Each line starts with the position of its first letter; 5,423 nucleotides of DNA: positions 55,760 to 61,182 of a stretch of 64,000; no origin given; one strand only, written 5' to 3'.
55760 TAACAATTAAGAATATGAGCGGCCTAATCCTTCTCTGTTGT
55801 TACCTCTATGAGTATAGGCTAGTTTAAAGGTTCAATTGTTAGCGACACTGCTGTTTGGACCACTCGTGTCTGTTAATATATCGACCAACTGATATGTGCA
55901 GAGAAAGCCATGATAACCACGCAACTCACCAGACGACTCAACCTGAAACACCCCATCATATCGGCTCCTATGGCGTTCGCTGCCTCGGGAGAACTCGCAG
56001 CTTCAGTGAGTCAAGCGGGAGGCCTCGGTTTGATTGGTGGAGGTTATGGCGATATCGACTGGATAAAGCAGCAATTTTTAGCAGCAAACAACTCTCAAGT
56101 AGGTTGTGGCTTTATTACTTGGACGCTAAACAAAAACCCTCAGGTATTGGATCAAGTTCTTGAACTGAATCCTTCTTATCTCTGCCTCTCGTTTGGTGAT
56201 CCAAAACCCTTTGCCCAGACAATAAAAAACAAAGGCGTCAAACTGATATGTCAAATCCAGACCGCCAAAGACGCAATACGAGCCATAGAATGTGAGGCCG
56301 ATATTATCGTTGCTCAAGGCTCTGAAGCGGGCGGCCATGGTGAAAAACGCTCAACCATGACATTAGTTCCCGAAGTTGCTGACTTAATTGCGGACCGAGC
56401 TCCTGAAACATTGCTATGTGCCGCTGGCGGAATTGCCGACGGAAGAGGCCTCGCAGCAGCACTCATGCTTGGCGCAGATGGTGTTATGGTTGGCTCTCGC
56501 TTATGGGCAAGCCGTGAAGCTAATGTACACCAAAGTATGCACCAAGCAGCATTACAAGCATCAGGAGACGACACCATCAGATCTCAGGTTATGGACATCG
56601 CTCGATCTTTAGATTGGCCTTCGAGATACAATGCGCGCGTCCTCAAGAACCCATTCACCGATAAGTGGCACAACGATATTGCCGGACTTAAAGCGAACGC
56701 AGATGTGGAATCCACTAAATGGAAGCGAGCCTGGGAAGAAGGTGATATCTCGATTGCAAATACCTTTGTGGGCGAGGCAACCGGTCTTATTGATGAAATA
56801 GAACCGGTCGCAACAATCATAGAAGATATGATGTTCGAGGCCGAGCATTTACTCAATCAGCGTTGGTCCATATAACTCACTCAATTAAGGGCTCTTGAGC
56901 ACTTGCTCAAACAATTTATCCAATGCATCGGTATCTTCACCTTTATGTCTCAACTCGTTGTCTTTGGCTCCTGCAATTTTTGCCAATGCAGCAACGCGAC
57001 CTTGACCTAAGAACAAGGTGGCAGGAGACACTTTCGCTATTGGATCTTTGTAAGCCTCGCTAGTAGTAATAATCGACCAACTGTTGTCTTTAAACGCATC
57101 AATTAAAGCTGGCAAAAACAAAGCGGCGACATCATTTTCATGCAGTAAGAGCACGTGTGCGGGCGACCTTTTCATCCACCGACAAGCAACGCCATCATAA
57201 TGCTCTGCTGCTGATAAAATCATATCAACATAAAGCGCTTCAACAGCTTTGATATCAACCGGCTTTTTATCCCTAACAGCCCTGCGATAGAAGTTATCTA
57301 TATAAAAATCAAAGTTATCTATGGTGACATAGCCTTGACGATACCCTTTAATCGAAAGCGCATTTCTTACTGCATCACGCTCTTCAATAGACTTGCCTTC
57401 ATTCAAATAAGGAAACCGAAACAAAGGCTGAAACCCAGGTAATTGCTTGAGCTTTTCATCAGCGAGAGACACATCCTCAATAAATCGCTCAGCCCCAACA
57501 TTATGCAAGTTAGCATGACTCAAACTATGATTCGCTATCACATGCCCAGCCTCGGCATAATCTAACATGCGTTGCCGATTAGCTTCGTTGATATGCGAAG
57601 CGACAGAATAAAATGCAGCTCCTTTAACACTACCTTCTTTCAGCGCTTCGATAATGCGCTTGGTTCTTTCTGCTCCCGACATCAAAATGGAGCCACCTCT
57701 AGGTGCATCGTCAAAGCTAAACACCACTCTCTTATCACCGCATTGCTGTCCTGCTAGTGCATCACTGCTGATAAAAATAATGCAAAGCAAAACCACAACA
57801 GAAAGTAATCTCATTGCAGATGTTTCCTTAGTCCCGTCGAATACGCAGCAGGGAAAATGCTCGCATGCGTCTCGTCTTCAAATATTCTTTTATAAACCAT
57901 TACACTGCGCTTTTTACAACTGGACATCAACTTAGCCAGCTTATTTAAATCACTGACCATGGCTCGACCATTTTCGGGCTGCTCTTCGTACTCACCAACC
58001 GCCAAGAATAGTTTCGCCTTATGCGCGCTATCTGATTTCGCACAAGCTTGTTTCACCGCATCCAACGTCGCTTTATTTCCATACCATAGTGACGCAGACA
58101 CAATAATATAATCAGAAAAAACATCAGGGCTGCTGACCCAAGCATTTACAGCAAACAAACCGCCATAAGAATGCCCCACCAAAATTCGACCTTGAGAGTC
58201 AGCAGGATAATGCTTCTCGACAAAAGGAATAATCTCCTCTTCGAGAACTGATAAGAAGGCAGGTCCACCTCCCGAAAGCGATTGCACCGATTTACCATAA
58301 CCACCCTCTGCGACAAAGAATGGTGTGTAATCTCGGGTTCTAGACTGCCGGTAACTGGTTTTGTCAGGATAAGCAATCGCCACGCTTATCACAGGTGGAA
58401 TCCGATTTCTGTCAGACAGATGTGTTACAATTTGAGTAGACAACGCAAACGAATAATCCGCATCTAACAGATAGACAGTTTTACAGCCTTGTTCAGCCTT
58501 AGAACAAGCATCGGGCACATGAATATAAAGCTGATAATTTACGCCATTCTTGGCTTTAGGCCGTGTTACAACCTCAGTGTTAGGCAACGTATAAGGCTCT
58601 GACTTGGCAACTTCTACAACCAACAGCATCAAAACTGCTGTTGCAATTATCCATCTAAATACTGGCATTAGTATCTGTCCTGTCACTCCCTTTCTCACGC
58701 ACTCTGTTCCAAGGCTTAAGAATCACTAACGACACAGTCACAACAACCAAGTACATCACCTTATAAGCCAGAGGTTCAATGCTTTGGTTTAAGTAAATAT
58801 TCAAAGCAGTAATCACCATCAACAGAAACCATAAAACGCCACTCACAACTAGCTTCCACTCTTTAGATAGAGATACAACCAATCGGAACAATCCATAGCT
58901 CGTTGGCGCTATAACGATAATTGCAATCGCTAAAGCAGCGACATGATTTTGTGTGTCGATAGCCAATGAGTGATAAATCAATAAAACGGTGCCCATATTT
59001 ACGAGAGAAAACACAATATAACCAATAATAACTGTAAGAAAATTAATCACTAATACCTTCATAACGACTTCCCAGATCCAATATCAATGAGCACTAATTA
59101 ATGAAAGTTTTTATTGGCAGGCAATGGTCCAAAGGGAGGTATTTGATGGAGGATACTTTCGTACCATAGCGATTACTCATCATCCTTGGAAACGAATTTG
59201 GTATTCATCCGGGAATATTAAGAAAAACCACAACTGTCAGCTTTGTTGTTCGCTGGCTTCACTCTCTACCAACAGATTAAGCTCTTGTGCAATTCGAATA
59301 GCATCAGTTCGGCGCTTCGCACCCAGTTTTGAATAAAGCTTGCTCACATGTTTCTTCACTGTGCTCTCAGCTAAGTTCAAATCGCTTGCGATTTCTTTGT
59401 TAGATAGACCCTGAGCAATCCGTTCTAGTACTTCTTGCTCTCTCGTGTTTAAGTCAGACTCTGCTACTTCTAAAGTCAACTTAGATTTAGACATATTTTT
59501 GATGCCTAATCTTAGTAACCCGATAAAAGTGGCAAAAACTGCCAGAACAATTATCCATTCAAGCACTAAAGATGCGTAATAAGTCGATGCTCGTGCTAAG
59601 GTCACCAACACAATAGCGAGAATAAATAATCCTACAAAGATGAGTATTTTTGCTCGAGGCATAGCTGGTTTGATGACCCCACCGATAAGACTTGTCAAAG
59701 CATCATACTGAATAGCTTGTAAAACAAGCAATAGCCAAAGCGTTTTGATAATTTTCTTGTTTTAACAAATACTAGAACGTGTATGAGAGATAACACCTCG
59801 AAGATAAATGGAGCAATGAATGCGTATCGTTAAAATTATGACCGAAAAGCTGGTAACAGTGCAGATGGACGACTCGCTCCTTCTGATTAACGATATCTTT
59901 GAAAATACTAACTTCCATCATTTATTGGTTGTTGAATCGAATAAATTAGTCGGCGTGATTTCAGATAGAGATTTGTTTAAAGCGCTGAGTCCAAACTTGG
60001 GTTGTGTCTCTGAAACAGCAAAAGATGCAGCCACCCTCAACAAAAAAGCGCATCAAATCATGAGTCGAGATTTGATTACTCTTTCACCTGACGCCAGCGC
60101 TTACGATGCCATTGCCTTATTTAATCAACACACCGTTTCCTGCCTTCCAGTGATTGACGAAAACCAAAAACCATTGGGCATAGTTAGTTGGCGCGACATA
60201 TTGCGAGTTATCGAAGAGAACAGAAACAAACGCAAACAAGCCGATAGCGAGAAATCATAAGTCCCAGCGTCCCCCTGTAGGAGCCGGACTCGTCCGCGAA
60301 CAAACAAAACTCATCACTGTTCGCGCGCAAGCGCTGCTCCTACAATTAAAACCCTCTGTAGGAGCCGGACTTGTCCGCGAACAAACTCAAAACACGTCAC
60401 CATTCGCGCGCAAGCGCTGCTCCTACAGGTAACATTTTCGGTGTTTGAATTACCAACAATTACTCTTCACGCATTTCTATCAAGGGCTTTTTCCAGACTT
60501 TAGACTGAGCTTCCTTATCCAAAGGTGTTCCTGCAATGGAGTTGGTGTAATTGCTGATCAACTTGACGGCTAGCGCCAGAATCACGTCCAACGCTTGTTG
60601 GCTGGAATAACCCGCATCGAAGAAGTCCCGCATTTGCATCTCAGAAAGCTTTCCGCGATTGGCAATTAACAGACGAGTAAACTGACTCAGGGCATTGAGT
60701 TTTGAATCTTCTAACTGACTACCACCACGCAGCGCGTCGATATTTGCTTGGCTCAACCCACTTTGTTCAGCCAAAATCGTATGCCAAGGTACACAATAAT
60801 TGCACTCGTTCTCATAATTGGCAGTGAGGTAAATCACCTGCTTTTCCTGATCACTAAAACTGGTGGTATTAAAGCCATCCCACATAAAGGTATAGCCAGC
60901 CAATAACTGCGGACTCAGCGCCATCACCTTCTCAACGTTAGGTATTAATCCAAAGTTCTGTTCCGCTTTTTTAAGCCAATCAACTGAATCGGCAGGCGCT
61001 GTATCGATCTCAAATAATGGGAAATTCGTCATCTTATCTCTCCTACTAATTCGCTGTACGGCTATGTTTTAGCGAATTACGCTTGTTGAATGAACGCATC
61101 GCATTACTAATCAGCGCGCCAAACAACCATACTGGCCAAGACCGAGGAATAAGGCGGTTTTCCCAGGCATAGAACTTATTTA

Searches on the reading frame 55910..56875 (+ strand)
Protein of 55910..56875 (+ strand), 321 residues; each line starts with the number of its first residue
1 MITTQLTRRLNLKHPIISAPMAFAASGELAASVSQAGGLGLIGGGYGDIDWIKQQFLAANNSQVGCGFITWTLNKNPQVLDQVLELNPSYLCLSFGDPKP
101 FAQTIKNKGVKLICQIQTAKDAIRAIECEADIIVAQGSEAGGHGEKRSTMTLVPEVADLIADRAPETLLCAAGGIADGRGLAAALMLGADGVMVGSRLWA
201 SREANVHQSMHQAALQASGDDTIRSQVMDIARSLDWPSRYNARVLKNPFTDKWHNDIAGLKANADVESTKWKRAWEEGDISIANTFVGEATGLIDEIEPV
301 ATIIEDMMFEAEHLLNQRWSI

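Call 38: search_protein_families(library=pfam, proteins=[window:55910-56875:+], max_evalue=0.001)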
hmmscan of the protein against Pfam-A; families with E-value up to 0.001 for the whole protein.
window:55910-56875:+ (321 aa): 3 families
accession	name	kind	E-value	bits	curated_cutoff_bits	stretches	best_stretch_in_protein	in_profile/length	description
PF03060.21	NMO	-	4.9e-39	135.1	28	2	80-308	106-329/331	Nitronate monooxygenase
PF00478.31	IMPDH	-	1.5e-11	44.4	25.6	2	2-42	23-63/345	IMP dehydrogenase / GMP reductase domain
PF01070.24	FMN_dh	-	4.1e-07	29.8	24.9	1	115-198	225-305/350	FMN-dependent dehydrogenase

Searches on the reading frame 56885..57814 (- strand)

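Call 38: search_protein_families(library=pfam, proteins=[window:56885-57814:-], max_evalue=0.001)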
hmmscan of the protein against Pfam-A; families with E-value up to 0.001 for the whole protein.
window:56885-57814:- (309 aa): 1 family
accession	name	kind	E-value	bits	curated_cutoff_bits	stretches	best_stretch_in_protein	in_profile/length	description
PF01522.26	Polysacc_deac_1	-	5.3e-16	59.1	23.1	1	26-143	5-112/124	Polysaccharide deacetylase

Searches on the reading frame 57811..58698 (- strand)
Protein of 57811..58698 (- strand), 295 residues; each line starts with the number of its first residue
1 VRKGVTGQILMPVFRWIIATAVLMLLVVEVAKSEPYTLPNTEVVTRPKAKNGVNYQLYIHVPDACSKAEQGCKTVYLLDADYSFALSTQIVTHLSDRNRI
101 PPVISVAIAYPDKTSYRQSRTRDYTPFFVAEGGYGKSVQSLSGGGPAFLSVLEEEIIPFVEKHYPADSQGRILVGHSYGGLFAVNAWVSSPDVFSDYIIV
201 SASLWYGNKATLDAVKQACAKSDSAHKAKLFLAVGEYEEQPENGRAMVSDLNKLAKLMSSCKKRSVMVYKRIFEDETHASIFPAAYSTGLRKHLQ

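Call 38: search_protein_families(library=pfam, proteins=[window:57811-58698:-], max_evalue=0.001)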
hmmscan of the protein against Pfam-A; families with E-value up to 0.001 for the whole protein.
window:57811-58698:- (295 aa): 2 families
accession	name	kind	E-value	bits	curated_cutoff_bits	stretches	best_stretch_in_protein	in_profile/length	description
PF00756.26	Esterase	-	3.4e-18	66.8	22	1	54-256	7-214/251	Putative esterase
PF12146.15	Hydrolase_4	-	0.00025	20.9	27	1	156-228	62-135/239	Serine aminopeptidase, S33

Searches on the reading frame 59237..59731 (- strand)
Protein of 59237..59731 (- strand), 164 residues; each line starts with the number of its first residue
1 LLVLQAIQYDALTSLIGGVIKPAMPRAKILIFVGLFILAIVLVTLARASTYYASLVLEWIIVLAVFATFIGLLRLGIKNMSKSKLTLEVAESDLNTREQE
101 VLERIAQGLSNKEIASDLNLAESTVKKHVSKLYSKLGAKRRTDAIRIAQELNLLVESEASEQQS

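Call 38: search_protein_families(library=pfam, proteins=[window:59237-59731:-], max_evalue=0.001)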
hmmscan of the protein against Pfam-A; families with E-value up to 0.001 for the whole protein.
window:59237-59731:- (164 aa): 4 families
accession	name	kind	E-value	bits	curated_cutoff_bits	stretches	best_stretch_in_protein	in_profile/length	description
PF00196.25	GerE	-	6.2e-20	71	23.5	1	94-148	3-57/57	Bacterial regulatory proteins, luxR family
PF08281.18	Sigma70_r4_2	-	1.3e-07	31.6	25.7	1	94-133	11-51/54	Sigma-70, region 4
PF13412.12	HTH_24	-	7.7e-05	22.6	21.9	1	107-132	14-41/48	Winged helix-turn-helix DNA-binding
PF14493.12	HTH_40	-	0.00023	21.8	27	1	99-135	3-39/89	Helix-turn-helix domain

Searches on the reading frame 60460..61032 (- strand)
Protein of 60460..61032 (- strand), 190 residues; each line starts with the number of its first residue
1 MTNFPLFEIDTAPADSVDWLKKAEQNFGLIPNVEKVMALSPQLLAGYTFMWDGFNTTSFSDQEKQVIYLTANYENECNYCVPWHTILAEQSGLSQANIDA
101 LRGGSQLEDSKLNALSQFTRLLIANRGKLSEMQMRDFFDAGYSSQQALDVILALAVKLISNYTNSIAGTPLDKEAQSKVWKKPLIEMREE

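Call 38: search_protein_families(library=pfam, proteins=[window:60460-61032:-], max_evalue=0.001)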
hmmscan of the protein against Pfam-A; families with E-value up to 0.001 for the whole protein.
window:60460-61032:- (190 aa): 1 family
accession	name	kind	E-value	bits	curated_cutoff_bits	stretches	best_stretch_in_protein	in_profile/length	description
PF02627.25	CMD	-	1.8e-05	25.1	23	1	50-102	11-63/84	Carboxymuconolactone decarboxylase family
